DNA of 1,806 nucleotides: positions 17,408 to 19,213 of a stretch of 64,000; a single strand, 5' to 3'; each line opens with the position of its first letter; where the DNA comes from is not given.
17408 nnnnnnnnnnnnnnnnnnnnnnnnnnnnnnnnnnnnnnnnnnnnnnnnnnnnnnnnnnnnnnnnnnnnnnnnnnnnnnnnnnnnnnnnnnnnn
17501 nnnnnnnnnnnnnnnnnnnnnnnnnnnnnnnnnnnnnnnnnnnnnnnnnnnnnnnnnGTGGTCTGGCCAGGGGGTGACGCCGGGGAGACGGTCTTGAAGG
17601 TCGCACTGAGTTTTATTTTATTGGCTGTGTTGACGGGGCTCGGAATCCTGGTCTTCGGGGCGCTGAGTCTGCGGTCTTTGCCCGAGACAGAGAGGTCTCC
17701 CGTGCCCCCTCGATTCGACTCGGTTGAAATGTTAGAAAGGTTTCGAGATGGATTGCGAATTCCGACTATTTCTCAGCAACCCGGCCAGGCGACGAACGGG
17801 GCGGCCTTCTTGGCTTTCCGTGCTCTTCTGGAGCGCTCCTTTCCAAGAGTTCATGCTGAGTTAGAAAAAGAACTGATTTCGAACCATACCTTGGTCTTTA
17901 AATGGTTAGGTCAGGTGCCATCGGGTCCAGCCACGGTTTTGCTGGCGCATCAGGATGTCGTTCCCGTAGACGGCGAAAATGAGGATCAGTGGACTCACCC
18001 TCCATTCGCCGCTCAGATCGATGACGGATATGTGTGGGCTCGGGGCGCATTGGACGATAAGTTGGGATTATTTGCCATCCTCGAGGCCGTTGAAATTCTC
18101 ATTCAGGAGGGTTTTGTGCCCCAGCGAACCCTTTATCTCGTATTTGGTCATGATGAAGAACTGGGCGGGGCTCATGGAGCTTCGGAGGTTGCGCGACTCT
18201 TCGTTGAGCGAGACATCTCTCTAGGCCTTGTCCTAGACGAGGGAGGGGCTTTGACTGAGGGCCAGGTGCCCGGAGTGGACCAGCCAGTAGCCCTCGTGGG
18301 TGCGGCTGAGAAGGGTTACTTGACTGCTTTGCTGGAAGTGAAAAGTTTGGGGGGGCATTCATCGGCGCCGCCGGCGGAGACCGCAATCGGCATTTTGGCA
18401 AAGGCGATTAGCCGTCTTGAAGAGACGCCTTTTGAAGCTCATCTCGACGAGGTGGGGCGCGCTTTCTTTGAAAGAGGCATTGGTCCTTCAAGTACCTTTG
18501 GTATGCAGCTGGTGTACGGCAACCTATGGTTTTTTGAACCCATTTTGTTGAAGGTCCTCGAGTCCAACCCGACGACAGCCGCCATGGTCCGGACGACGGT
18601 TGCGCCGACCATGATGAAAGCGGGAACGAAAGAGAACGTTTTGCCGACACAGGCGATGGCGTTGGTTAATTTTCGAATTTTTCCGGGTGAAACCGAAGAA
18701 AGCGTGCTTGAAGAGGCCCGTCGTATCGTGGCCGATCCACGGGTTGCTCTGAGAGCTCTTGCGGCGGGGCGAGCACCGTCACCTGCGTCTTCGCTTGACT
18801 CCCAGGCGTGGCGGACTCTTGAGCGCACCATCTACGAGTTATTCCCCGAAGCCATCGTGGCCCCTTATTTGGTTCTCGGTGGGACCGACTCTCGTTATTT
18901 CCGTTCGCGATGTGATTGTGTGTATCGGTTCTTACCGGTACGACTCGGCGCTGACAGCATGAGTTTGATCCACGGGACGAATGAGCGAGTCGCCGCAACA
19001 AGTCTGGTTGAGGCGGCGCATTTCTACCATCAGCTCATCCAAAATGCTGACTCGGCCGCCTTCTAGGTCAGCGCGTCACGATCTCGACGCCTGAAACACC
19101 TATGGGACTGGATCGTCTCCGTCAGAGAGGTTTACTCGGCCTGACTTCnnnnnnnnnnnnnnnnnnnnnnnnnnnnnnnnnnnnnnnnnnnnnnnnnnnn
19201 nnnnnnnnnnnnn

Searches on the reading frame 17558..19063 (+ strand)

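Call 42: search_protein_families(library=pfam, proteins=[window:17558-19063:+], max_evalue=0.0001)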
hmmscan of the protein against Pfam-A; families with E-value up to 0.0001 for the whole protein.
window:17558-19063:+ (502 aa): 3 families
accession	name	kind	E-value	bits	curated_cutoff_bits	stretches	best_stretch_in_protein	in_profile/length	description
PF01546.33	Peptidase_M20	-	1.8e-33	116.6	24.6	1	128-496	2-206/206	Peptidase family M20/M25/M40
PF07687.19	M20_dimer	-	9.1e-15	55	21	1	250-393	2-101/107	Peptidase dimerisation domain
PF04389.22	Peptidase_M28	-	9.6e-06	25.9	21.3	1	125-213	14-79/193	Peptidase family M28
